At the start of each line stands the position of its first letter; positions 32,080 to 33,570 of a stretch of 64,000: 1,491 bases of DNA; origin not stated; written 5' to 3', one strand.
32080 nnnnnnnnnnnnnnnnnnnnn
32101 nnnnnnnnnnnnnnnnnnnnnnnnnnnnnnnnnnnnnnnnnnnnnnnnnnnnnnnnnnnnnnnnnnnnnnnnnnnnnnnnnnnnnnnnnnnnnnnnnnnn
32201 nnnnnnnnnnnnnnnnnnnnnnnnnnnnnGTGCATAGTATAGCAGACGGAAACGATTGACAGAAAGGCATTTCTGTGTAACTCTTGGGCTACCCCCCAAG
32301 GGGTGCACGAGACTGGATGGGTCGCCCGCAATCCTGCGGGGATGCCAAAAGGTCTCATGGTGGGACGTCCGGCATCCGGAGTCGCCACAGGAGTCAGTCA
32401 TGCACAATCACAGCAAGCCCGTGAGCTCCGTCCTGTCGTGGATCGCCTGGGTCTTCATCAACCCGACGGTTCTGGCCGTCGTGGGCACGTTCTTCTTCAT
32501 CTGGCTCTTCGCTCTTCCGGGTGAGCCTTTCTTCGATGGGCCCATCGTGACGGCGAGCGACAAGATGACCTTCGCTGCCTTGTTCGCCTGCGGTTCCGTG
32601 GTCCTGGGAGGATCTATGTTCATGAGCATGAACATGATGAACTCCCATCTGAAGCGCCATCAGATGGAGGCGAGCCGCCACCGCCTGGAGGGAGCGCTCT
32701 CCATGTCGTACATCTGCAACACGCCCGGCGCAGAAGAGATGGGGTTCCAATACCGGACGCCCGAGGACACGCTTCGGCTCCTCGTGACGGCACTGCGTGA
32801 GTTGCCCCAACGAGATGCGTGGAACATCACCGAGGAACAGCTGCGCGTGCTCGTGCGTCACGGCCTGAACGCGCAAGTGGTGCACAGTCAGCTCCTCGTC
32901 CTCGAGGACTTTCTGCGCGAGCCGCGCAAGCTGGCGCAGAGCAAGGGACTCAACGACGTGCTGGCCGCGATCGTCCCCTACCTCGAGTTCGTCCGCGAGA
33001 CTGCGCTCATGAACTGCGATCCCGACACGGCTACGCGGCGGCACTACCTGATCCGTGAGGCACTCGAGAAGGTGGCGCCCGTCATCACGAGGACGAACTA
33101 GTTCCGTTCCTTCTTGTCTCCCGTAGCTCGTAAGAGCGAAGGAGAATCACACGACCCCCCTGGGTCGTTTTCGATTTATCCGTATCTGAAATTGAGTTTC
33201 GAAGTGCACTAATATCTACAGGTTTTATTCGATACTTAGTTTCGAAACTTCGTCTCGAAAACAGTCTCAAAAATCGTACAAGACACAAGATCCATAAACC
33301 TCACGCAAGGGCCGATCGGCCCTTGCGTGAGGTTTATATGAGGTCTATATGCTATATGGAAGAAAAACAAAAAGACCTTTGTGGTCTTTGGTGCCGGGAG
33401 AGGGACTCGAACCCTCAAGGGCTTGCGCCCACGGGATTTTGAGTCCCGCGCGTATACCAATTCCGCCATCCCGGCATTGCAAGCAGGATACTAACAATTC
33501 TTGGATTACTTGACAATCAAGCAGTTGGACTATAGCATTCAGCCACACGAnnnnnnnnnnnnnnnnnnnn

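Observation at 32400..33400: Foreign two-TM gene next to the tRNA cluster, followed by an AT-rich repeat region with a perfect 44-bp palindrome: possible integration hotspot or scar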

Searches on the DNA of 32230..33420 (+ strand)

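Call 32: search_rna_families(source=window, start=33050, end=33420, threshold=evalue, max_evalue=10)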
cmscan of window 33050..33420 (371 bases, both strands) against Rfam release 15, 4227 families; matches with E-value up to 10: 11.
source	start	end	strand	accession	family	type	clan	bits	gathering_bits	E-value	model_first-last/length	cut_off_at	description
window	33287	33347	+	RF03237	MIR6425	Gene; miRNA;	-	25.7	142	0.0023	1-125/125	no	MIR6425 microRNA precursor family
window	33288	33348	-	RF03882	mir-4889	Gene; miRNA;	-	24.2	90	0.015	1-84/84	no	mir-4889 microRNA precursor family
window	33296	33335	-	RF04205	MIR2606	Gene; miRNA;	-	20.4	139.7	1.4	1-165/165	no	MIR2606 microRNA precursor family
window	33231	33274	-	RF00804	mir-240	Gene; miRNA;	-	19.1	67.5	0.51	1-99/99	no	mir-240 microRNA precursor family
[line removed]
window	33400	33416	+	RF04351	Plastid-psbl-rps4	Cis-reg;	-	17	68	0.58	9-25/53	no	Plastid-psbl-rps4 3UTR RNA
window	33294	33339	-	RF00514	His_leader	Cis-reg; leader;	-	16.1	49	2.8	85-123/126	no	Histidine operon leader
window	33392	33420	-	RF00005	tRNA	Gene; tRNA;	CL00001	14.6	29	3.3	43-71/71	5'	tRNA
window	33391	33420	+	RF04354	Plastid-ycf2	Cis-reg;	-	13.6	65.7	6.4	1-30/75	3'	Plastid-ycf2 5UTR RNA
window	33145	33260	-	RF00370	sroD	Gene; sRNA;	-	13.4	50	5.5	1-86/86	no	sroD RNA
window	33293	33377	+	RF01696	Chlorobi-1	Gene; sRNA;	-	13.1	50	0.81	1-67/67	no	Chlorobi-1 RNA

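Call 64: search_dna_similar(query=window:32230-33390:+, collection=plasmids, mode=distant, max_rows=8)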
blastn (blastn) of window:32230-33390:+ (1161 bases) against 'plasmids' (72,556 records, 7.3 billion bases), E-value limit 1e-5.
No match.

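Call 65: search_dna_similar(query=window:32230-33390:+, collection=phages, mode=distant, max_rows=8)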
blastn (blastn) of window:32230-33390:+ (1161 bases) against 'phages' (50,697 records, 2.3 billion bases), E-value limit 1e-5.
No match.
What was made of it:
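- Tried and rejected: Similarity of 32230-33390 to plasmids or phages: none (calls 64, 65).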

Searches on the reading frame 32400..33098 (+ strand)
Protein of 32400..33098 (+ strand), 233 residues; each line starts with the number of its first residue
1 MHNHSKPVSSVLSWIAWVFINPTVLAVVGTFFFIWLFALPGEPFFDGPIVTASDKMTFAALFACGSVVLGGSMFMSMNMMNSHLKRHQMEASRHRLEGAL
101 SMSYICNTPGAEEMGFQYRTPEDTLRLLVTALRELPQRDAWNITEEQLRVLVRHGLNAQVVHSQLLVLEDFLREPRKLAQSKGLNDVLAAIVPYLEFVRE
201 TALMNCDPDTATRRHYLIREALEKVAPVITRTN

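Call 13: search_protein_families(library=pfam, proteins=[window:32400-33098:+], max_evalue=0.01)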
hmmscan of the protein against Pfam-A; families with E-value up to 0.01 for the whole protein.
window:32400-33098:+ (233 aa): 0 families

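Call 15: find_homologous_proteins(query=window:32400-33098:+)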
Query window:32400-33098:+ (233 aa): 1 proteins with E <= 0.001 among 935 candidates.
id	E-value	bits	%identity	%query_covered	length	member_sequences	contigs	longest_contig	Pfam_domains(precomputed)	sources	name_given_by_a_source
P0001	9.0e-153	524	100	100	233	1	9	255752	-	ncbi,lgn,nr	ncbi:hypothetical protein HYW18_01780 [Candidatus Uhrbacteria bacterium]|nr:hypothetical protein [Ca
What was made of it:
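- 32400..33101 (+): Orphan gene, 233 aa: two N-terminal transmembrane segments plus a helical domain. Compositionally foreign. Only itself among 5.8e9 proteins (call 15).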

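Call 16: find_encoding_contigs(protein=window:32400-33098:+, flank=10000)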
Protein window:32400-33098:+ (233 aa): 9 contigs read that carry it; 6 places shown.
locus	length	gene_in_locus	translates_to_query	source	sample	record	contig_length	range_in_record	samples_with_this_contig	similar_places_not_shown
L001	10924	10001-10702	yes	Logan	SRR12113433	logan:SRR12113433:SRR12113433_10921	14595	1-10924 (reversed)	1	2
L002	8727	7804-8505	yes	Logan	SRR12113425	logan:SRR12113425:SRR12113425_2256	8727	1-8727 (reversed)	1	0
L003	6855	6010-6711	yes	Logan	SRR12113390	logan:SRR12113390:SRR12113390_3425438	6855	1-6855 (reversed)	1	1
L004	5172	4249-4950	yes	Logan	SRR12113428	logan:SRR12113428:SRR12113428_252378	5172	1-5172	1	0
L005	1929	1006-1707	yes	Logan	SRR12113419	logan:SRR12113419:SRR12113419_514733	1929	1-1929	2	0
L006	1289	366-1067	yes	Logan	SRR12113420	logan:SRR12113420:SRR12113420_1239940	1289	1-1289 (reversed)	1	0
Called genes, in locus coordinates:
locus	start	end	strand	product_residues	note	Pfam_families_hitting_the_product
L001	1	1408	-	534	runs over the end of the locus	-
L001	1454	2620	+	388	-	PF02481:DNA_processg_A, PF17782:WHD_DprA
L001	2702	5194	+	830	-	PF01751:Toprim, PF01131:Topoisom_bac, PF13368:Toprim_C_rpt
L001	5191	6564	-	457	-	-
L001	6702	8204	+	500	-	PF13328:HD_4, PF01966:HD (weak), PF04607:RelA_SpoT, PF02824:TGS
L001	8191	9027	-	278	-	PF02195:ParB_N, PF17762:HTH_ParB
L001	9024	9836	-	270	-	PF00142:Fer4_NifH, PF02374:ArsA_ATPase (weak), PF06564:CBP_BcsQ, PF09140:MipZ (weak), PF10609:ParA, PF13614:AAA_31, PF01656:CbiA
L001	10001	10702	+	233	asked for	-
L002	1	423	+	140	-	?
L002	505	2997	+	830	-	PF01751:Toprim, PF01131:Topoisom_bac, PF13368:Toprim_C_rpt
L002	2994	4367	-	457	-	-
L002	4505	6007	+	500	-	PF13328:HD_4, PF01966:HD (weak), PF04607:RelA_SpoT, PF02824:TGS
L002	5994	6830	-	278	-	PF02195:ParB_N, PF17762:HTH_ParB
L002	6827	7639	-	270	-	PF00142:Fer4_NifH, PF02374:ArsA_ATPase (weak), PF06564:CBP_BcsQ, PF09140:MipZ (weak), PF10609:ParA, PF13614:AAA_31, PF01656:CbiA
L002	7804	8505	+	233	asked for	-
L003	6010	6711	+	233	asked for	-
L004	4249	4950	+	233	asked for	-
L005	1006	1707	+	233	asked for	-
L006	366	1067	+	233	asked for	-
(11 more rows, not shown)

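Call 37: predict_structure(protein=window:32400-33098:+)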
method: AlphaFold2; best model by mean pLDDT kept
length: 233 residues; sequences in the alignment: 1
mean_pLDDT: 53.1   pTM: 0.32
mean pLDDT of the five models: 53.1, 49.2, 47.4, 45.7, 37.2
residues with pLDDT >= 90: 0; 70-90: 16; 50-70: 105; < 50: 112
segments of 3 or more residues with pLDDT < 50: 1-5, 103-112, 114-118, 121-125, 135-188, 197-215, 227-233
pLDDT, mean of each block of 10 residues (from residue 1): 48 64 69 65 54 67 72 67 66 57 46 47 49 46 45 41 44 44 46 50 42 48 49 37
secondary structure, 60 per line:
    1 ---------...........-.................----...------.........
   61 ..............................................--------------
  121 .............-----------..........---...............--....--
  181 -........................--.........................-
elements in order: H10-20 H22-38 H52-106 H121-133 H145-154 H158-172 H175-178 H182-205 H208-232
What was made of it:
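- Tried and rejected: The single-sequence AlphaFold model is poor (pLDDT 53, all-helical; call 37), so I did not run a fold search.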

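Call 38: search_protein_representatives(protein=window:32400-33098:+)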
Query: 233 residues. Proteins with E-value up to 0.001 (for the whole library): 3; up to 1e-10: 2; up to 1e-30: 1. The best 3 are listed.
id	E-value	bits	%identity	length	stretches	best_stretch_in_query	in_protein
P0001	2.9e-153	524.1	100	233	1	1-233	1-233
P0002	4.2e-13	65.7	34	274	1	17-196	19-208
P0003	2.1e-04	37.3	30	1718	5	12-75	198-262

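Call 40: find_encoding_contigs(protein=P0002, flank=8000)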
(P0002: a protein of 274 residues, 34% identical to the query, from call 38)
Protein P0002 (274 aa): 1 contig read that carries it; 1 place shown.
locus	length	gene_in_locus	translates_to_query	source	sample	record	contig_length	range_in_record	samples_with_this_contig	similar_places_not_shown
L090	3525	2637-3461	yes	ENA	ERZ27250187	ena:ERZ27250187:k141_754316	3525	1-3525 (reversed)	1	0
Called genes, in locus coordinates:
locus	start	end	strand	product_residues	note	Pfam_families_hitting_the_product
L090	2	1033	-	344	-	?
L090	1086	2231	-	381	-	PF00575:S1, PF23459:S1_RRP5 (faint), PF24685:OB_RRP5_4th (faint), PF00575:S1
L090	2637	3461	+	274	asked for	-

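Call 66: search_protein_families(library=phrogs, proteins=[window:32400-33098:+, P0002], max_evalue=0.1)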
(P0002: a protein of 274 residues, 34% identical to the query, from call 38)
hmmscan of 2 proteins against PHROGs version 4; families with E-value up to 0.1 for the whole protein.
window:32400-33098:+ (233 aa): 1 family
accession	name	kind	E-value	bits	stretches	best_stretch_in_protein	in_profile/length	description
phrog_3772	-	unknown function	0.072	14.5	0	9-42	40-73/81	-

P0002 (274 aa): 0 families

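Call 79: search_solved_structures(query=window:32400-33098:+, max_evalue=1)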
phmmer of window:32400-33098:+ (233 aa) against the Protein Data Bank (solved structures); distinct sequences matched with E-value up to 1: 2.
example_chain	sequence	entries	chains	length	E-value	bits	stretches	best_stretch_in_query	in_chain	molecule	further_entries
6xi8_B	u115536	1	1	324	0.44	13.3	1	135-212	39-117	Cyclin CCL1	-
7kue_B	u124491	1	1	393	0.58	12.9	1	135-212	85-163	Cyclin CCL1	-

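Call 80: search_protein_families(library=padloc, proteins=[window:32400-33098:+, P0002], max_evalue=0.1)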
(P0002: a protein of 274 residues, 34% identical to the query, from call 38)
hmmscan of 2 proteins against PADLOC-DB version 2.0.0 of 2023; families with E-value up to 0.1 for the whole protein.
window:32400-33098:+ (233 aa): 0 families

P0002 (274 aa): 0 families

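Call 81: search_protein_families(library=ncbifam, proteins=[window:32400-33098:+, P0002], max_evalue=0.1)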
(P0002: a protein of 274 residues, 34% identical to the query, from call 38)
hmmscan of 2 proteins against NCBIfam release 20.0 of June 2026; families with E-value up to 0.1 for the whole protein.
window:32400-33098:+ (233 aa): 0 families

P0002 (274 aa): 0 families
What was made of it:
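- Tried and rejected: Function of the protein: no hit in Pfam, PHROGs, PADLOC, NCBIfam or PDB sequences (calls 13, 66, 80, 81, 79).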

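Call 87: find_related_loci(query=A5, collection=viral_contigs, flank=5000)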
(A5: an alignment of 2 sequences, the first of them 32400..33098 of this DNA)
Query A5 (233 aa) in viral_contigs; peptide patterns used: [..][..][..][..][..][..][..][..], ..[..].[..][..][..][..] (x = any residue, [..] = any of these).
100 stretches matched a pattern, but none encodes a relative of the query by tblastn (E <= 1e-3).
